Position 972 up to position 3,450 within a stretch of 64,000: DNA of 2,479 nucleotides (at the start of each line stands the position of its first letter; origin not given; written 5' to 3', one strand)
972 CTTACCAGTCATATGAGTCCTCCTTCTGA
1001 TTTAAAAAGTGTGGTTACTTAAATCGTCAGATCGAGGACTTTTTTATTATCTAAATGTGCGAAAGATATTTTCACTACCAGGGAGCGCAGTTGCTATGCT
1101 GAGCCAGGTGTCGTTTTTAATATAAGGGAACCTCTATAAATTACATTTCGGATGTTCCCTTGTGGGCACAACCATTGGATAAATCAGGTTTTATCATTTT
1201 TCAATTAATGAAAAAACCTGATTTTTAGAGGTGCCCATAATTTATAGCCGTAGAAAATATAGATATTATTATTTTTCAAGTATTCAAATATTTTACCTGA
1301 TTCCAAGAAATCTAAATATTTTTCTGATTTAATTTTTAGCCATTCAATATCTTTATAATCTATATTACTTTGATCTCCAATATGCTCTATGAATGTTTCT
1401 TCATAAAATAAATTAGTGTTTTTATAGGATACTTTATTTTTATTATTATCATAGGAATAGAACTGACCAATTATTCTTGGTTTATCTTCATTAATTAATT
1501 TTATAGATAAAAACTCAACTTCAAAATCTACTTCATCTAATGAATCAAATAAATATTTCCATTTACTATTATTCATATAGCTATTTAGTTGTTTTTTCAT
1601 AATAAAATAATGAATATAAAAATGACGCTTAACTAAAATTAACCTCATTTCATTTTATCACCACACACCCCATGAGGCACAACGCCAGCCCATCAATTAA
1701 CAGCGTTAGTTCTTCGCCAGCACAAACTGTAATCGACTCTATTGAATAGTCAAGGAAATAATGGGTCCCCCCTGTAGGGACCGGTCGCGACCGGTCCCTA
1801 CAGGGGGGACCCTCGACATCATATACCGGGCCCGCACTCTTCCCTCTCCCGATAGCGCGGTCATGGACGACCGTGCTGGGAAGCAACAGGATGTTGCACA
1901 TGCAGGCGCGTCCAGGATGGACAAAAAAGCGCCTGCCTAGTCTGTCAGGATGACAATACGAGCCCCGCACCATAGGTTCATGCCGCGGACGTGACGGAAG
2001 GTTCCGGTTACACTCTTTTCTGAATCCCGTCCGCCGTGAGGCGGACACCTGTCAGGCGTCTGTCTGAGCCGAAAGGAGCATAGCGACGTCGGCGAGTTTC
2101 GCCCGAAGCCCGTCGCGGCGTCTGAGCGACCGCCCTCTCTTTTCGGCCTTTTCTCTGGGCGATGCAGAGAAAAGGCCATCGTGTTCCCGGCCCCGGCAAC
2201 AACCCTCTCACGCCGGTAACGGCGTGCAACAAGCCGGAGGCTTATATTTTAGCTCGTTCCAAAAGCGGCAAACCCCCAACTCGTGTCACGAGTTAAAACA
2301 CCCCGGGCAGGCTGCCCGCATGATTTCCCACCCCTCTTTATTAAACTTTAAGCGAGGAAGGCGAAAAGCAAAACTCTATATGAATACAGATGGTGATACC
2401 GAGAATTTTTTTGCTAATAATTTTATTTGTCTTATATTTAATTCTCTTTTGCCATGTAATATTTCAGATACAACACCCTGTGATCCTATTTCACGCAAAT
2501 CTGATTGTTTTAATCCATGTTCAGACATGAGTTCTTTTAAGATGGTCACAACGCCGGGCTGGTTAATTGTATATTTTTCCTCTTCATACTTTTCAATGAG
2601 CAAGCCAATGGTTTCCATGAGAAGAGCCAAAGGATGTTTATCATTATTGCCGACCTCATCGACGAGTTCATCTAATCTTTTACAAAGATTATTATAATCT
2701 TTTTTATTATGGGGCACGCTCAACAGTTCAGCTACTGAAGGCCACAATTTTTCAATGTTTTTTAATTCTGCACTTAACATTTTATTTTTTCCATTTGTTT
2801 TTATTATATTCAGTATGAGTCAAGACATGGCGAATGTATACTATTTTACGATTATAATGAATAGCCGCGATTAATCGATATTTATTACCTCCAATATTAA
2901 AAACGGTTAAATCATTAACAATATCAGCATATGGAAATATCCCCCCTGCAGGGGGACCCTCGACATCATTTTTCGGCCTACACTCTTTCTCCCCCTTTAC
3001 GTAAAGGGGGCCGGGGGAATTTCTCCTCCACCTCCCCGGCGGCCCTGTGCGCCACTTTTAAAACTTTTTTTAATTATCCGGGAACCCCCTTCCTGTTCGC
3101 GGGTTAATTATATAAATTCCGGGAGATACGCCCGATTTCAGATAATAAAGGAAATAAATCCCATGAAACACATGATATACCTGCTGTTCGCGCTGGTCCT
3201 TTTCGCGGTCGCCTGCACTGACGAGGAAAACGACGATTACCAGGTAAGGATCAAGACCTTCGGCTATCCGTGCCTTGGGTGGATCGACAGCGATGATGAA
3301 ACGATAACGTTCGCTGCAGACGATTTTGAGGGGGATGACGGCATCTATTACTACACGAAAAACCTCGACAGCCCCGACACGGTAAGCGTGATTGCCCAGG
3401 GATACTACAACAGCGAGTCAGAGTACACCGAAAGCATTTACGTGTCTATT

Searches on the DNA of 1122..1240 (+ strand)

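Call 61: search_dna_similar(query=window:1122-1240:+, collection=plasmids, mode=distant, max_evalue=0.01, max_rows=10)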
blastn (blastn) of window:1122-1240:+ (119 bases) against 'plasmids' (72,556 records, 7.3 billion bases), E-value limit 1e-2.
No match.

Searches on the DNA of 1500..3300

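Call 72: search_rna_families(source=window, start=1500, end=3300, threshold=evalue, max_evalue=1, show_alignments=2)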
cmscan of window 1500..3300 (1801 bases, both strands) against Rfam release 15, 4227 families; matches with E-value up to 1: 5.
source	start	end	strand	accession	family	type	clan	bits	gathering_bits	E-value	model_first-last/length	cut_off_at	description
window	1762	1813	+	RF03952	mir-3718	Gene; miRNA;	-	30.6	78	0.00025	1-92/92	no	mir-3718 microRNA precursor family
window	1762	1813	-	RF03952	mir-3718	Gene; miRNA;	-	29.3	78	0.0006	1-92/92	no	mir-3718 microRNA precursor family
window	3003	3071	+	RF01812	Pxr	Gene; sRNA;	-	24.1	80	0.15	1-109/109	no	Pxr regulatory sRNA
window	1764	1811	-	RF04153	MIR856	Gene; miRNA;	-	21.3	297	0.018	79-184/258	no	MIR856 microRNA precursor family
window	2922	2973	-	RF01123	sR35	Gene; snRNA; snoRNA; CD-box;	-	17.2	60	0.25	1-57/57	no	Small nucleolar RNA sR35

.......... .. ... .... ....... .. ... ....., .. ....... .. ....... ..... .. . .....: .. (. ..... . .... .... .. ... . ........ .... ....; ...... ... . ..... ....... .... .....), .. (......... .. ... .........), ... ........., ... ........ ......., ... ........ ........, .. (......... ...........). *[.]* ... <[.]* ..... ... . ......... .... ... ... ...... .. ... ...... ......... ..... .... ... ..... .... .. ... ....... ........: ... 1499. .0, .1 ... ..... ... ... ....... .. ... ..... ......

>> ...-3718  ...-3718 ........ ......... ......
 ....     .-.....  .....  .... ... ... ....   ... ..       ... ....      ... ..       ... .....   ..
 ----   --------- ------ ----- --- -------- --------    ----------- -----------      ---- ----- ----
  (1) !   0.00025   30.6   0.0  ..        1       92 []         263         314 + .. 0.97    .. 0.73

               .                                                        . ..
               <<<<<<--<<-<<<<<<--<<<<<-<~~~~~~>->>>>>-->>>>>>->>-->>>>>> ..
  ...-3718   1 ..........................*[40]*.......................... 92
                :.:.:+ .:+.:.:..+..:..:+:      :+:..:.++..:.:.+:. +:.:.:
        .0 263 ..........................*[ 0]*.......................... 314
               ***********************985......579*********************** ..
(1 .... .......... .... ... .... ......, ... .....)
